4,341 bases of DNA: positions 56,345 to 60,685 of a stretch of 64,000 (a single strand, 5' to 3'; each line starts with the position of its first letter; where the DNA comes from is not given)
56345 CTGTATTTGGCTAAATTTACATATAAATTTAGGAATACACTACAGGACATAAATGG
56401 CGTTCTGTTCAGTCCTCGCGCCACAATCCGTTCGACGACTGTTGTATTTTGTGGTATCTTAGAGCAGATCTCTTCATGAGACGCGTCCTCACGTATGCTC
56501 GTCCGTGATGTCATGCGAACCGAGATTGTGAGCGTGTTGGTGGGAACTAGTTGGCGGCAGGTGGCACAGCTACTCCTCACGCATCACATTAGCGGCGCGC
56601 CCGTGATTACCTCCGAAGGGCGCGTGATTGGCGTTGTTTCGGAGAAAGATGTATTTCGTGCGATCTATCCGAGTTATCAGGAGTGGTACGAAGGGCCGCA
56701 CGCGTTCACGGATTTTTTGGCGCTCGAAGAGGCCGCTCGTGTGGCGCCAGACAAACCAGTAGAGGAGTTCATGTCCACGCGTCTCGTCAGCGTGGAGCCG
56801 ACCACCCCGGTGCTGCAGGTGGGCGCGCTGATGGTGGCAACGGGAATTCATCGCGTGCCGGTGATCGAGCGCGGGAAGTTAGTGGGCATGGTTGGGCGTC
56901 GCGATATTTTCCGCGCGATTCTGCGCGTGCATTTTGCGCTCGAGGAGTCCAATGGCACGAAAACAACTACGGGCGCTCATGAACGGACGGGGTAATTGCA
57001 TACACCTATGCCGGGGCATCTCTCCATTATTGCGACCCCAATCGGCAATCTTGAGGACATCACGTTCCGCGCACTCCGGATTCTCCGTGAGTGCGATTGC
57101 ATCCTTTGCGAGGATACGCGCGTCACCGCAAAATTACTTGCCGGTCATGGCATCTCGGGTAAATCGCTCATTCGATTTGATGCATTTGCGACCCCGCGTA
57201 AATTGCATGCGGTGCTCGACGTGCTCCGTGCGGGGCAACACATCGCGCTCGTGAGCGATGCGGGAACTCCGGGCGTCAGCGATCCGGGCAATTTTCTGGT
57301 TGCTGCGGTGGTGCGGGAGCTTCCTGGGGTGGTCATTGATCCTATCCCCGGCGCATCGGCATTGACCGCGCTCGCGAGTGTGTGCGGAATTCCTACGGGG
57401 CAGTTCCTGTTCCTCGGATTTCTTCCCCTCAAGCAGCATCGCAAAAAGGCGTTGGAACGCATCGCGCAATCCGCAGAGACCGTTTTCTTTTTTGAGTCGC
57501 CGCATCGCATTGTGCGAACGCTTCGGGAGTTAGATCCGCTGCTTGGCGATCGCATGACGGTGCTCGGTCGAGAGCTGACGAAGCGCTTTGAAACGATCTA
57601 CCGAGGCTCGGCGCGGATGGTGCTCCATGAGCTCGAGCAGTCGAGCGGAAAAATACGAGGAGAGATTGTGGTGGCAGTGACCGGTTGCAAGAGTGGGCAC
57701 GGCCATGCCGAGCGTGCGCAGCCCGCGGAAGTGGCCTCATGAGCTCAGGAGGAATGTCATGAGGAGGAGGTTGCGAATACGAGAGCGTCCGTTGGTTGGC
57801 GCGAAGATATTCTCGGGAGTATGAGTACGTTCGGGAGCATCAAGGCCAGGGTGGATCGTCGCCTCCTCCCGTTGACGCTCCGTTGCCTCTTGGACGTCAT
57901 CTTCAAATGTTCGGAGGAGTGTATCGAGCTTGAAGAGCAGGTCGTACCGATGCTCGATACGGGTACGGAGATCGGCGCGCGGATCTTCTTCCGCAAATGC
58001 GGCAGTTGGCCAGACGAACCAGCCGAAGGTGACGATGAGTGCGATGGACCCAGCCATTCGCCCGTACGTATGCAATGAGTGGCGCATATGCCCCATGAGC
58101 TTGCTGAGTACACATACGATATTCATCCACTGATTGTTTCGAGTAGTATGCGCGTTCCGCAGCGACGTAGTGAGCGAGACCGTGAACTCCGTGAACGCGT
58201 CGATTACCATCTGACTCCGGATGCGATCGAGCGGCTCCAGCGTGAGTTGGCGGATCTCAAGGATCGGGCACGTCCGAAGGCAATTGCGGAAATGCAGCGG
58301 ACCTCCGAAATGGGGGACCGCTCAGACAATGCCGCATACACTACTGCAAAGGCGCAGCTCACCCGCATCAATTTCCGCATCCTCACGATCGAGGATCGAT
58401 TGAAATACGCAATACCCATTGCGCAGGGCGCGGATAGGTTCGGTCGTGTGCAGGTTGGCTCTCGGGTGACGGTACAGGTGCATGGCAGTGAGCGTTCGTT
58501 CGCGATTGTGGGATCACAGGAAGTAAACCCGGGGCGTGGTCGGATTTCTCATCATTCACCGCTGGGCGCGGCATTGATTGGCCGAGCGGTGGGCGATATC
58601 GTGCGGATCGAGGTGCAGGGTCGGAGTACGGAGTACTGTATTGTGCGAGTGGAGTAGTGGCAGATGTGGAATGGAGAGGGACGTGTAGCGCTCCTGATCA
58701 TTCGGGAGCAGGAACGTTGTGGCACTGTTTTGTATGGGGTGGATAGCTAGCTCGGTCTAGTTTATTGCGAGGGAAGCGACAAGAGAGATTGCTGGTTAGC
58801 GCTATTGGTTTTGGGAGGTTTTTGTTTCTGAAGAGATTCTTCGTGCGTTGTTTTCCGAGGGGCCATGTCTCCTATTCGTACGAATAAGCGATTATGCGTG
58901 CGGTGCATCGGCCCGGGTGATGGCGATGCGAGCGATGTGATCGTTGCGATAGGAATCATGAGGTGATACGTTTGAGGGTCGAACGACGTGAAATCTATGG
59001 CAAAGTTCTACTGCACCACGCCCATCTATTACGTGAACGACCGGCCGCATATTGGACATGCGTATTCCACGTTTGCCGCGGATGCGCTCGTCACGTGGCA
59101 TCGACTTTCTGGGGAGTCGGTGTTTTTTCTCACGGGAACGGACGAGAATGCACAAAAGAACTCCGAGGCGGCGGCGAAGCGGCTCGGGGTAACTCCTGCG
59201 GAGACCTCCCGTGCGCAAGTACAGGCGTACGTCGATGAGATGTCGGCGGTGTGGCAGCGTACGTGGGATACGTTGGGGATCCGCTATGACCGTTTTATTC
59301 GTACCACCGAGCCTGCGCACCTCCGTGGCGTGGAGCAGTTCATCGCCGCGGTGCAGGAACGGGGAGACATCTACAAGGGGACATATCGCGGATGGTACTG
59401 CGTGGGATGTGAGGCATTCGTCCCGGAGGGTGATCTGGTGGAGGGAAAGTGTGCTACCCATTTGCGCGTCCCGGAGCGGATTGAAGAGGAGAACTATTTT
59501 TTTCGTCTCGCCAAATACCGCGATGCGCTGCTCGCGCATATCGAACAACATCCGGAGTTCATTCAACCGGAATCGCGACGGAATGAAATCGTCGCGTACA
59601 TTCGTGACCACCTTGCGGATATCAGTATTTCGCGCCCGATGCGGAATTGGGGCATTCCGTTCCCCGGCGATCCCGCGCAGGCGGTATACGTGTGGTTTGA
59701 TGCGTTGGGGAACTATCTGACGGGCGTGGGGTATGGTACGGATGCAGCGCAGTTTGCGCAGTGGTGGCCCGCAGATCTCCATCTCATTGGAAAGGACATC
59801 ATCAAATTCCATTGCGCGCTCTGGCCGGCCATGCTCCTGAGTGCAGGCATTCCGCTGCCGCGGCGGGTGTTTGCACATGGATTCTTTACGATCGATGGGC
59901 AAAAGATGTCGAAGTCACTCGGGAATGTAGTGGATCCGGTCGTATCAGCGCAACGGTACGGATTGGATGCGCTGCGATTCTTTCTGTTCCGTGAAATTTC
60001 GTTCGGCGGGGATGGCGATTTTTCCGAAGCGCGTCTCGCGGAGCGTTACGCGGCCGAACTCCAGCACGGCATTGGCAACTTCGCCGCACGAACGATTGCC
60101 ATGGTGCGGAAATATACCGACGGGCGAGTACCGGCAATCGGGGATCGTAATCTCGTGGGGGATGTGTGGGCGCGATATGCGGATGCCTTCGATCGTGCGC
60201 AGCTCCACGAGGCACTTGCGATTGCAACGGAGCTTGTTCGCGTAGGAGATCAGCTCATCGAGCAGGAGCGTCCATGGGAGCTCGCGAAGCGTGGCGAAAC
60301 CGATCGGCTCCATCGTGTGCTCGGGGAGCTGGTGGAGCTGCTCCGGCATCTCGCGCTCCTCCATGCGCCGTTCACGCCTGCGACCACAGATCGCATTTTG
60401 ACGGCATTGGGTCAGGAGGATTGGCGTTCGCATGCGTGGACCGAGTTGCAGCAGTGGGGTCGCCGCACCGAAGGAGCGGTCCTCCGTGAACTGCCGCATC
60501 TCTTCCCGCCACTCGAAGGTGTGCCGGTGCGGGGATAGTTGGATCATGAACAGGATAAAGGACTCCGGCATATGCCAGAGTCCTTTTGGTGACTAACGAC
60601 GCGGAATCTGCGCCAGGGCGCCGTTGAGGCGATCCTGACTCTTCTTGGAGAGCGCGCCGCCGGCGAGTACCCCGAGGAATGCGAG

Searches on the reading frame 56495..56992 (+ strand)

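Call 8: search_protein_families(library=pfam, proteins=[window:56495-56992:+], max_evalue=0.01)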
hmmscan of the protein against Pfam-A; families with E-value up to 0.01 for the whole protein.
window:56495-56992:+ (166 aa): 1 family
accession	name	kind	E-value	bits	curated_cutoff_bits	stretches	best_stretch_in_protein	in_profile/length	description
PF00571.33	CBS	-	8.7e-31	106.5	24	2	89-143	1-56/57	CBS domain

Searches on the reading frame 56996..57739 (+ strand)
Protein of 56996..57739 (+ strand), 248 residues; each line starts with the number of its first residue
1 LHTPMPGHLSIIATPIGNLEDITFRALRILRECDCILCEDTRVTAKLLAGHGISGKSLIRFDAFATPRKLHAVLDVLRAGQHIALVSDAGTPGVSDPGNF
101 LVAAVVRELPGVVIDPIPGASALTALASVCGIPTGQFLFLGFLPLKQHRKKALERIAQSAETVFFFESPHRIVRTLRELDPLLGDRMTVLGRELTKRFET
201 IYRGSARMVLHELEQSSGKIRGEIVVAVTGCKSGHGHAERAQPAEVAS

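Call 8: search_protein_families(library=pfam, proteins=[window:56996-57739:+], max_evalue=0.01)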
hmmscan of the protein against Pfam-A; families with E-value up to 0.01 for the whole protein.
window:56996-57739:+ (248 aa): 1 family
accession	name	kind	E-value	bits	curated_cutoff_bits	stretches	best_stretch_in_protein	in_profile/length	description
PF00590.25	TP_methylase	-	8.1e-28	98.2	27.8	1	9-206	2-208/212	Tetrapyrrole (Corrin/Porphyrin) Methylases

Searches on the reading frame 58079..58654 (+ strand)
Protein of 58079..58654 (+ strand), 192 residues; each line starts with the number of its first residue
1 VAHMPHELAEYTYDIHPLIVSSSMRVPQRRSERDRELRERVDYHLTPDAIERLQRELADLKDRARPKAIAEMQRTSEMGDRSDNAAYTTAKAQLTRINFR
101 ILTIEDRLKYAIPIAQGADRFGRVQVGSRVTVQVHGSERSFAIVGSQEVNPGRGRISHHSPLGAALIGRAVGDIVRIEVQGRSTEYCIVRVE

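Call 8: search_protein_families(library=pfam, proteins=[window:58079-58654:+], max_evalue=0.01)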
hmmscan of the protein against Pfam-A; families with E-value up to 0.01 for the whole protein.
window:58079-58654:+ (192 aa): 2 families
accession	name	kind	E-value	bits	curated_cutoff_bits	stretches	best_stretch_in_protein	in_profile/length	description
PF01272.25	GreA_GreB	-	1.7e-18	66.8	26.9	1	122-192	4-76/77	Transcription elongation factor, GreA/GreB, C-term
PF03449.20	GreA_GreB_N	-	7.5e-16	58.5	24.5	1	45-111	3-69/71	Transcription elongation factor, N-terminal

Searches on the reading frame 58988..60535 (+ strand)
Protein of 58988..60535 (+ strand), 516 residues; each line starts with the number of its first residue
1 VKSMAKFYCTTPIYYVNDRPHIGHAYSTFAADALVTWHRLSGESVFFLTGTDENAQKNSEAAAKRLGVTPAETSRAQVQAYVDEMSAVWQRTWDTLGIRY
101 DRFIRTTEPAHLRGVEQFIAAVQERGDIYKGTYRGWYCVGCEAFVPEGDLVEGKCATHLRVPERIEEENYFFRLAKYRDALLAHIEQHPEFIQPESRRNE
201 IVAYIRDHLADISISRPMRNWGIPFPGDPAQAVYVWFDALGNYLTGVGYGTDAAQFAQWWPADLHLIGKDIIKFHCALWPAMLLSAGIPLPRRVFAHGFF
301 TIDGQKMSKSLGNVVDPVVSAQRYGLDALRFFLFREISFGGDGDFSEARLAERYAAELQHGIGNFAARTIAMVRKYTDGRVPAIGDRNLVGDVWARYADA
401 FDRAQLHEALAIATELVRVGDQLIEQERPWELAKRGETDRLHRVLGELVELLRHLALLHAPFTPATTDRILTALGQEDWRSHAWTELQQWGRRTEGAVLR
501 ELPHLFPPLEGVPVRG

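Call 8: search_protein_families(library=pfam, proteins=[window:58988-60535:+], max_evalue=0.01)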
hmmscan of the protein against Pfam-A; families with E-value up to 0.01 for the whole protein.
window:58988-60535:+ (516 aa): 5 families
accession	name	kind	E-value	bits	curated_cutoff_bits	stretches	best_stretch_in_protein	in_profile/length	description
PF09334.17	tRNA-synt_1g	-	8.1e-92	308.4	20.1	2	149-369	163-390/391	tRNA synthetases class I (M)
PF00133.28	tRNA-synt_1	-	1.8e-31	109.8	22.7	2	4-226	22-244/414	tRNA synthetases class I (I, L, M and V)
PF01406.26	tRNA-synt_1e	-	3.4e-09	36.9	27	1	289-351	236-297/301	tRNA synthetases class I (C) catalytic domain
PF19303.5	Anticodon_3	-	6.7e-05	23.2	23.5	1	395-481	23-110/152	Anticodon binding domain of methionyl tRNA ligase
PF08264.19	Anticodon_1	-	0.0014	18.9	25.1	1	395-479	13-98/148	Anticodon-binding domain of tRNA ligase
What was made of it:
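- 58997..60538 (+): metG (methionyl-tRNA synthetase, 513 aa, without a C-terminal tRNA-binding domain). Pfam tRNA-synt_1g, E=8e-92 (call 8).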

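Call 38: find_homologous_proteins(query=window:58997-60535:+, max_evalue=1e-50)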
Query window:58997-60535:+ (513 aa): 7999 proteins with E <= 1e-50 among 8000 candidates; the best 120 are listed.
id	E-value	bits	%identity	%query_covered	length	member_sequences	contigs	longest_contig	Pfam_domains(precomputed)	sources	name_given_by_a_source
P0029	0.0e+0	1201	100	100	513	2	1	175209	PF09334.18,PF01406.26,PF00133.29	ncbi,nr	ncbi:methionine--tRNA ligase [Candidatus Uhrbacteria bacterium]|nr:methionine--tRNA ligase [Candidat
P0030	4.5e-254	862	71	99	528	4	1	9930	PF09334.18,PF01406.26,PF00133.29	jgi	-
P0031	1.3e-251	854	70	99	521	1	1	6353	PF09334.18,PF01406.26,PF00133.29,PF19303.6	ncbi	ncbi:MAG: methionine--tRNA ligase [Candidatus Uhrbacteria bacterium]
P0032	2.2e-249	846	69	99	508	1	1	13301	PF09334.18,PF01406.26,PF01921.25,PF00133.29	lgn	-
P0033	3.0e-247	839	67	99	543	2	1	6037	PF09334.18,PF01406.26,PF01921.25,PF00133.29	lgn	-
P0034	2.6e-246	836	68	99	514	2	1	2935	PF09334.18,PF01406.26,PF00133.29,PF19303.6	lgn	-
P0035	2.2e-245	833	68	99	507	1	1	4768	PF09334.18,PF01406.26,PF08264.20,PF00133.29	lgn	-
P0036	3.7e-245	832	69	99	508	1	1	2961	PF09334.18,PF01406.26,PF00133.29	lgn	-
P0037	1.0e-242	824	68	99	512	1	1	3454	PF09334.18,PF01406.26,PF00133.29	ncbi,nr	ncbi:MAG: methionine--tRNA ligase [bacterium]|nr:methionine--tRNA ligase [bacterium]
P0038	3.6e-241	819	66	99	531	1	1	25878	PF09334.18,PF01406.26,PF00133.29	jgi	jgi:methionyl-tRNA synthetase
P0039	6.6e-239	812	64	99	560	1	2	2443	PF09334.18,PF01406.26,PF00133.29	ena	-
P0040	2.9e-235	800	68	96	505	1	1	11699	PF09334.18,PF01406.26,PF00133.29,PF19303.6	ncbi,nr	ncbi:methionine--tRNA ligase, partial [Candidatus Uhrbacteria bacterium]|nr:methionine--tRNA ligase 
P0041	3.0e-234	796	67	99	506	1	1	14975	PF09334.18,PF01406.26,PF00133.29,PF19303.6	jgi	jgi:methionyl-tRNA synthetase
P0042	1.5e-222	758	64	99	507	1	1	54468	PF09334.18,PF01406.26,PF00133.29,PF19303.6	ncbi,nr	ncbi:MAG: methionine--tRNA ligase [bacterium]|nr:methionine--tRNA ligase [bacterium]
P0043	3.4e-222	757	62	99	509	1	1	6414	PF09334.18,PF01406.26,PF00133.29,PF19303.6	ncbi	ncbi:MAG: methionine--tRNA ligase [Candidatus Uhrbacteria bacterium]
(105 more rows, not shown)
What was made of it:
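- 58997..60538 (+): 100% identical to an NCBI Candidatus Uhrbacteria protein (call 38).
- Checked: Distances: 21 nt from site 1 to the ATG at 38218; 100 nt from site 2 to the GTG at 58988, or 109 nt to the ATG at 58997, which is the annotated MetRS start (call 38).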

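Call 39: find_encoding_contigs(protein=P0030, flank=1500, max_places=2)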
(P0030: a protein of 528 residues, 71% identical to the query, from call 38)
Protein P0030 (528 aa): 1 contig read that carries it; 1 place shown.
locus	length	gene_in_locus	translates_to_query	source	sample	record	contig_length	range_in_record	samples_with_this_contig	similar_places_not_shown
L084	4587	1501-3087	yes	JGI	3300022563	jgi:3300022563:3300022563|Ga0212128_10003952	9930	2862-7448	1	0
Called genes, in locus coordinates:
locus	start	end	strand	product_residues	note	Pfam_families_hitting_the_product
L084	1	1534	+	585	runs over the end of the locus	PF00664:ABC_membrane, PF00005:ABC_tran, PF02463:SMC_N (weak)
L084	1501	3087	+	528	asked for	PF00133:tRNA-synt_1, PF09334:tRNA-synt_1g, PF00133:tRNA-synt_1, PF01406:tRNA-synt_1e (weak)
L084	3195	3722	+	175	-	PF02674:Colicin_V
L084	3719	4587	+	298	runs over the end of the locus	PF01026:TatD_DNase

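Call 40: find_encoding_contigs(protein=P0031, flank=1500, max_places=2)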
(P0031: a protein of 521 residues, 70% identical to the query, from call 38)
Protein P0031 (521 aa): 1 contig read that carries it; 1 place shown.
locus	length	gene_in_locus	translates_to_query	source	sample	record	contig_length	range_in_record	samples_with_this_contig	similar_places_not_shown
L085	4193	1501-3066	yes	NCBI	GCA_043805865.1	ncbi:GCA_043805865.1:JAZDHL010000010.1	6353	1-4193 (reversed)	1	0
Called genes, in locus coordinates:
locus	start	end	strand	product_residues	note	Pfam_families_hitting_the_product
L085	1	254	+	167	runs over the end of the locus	PF01161:PBP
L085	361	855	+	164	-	PF00160:Pro_isomerase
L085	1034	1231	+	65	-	PF00313:CSD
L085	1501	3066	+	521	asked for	PF00133:tRNA-synt_1, PF09334:tRNA-synt_1g, PF00133:tRNA-synt_1, PF01406:tRNA-synt_1e (weak), PF19303:Anticodon_3 (weak)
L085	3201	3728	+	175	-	PF02674:Colicin_V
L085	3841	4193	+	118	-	PF01026:TatD_DNase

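Call 41: find_encoding_contigs(protein=P0032, flank=1500, max_places=2)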
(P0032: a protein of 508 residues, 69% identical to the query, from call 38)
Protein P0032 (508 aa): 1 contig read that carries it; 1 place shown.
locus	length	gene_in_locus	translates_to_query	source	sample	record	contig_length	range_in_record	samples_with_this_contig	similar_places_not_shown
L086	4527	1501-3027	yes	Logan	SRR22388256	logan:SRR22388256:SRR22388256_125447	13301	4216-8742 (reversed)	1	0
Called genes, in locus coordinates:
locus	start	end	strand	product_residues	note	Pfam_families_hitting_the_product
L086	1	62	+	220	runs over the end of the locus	PF00730:HhH-GPD, PF00633:HHH, PF10576:EndIII_4Fe-2S (faint)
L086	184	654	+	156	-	PF00571:CBS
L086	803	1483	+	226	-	PF00590:TP_methylase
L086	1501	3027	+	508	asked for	PF00133:tRNA-synt_1, PF01921:tRNA-synt_1f (faint), PF09334:tRNA-synt_1g, PF00133:tRNA-synt_1, PF01406:tRNA-synt_1e (weak)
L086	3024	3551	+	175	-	PF02674:Colicin_V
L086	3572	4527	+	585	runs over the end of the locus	PF00664:ABC_membrane, PF00005:ABC_tran, PF02463:SMC_N (weak)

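Call 42: find_encoding_contigs(protein=P0038, flank=1500, max_places=2)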
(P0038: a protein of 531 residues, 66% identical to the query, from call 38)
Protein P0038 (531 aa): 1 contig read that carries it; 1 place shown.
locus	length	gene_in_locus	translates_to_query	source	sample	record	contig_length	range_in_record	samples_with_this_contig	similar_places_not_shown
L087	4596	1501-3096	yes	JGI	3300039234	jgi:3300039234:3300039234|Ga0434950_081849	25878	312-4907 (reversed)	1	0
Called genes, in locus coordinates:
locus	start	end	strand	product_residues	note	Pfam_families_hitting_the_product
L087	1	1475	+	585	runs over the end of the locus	PF00664:ABC_membrane, PF00005:ABC_tran, PF02463:SMC_N (weak)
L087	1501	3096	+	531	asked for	PF00133:tRNA-synt_1, PF09334:tRNA-synt_1g, PF00133:tRNA-synt_1, PF01406:tRNA-synt_1e (weak)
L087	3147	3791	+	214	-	PF02674:Colicin_V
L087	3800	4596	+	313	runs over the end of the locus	PF01026:TatD_DNase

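Call 86: find_encoding_contigs(protein=P0029, flank=10000, max_places=2)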
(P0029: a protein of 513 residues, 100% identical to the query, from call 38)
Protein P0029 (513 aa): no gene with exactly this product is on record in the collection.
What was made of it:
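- Tried and rejected: The look-up through MetRS failed, with no record found (call 86).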
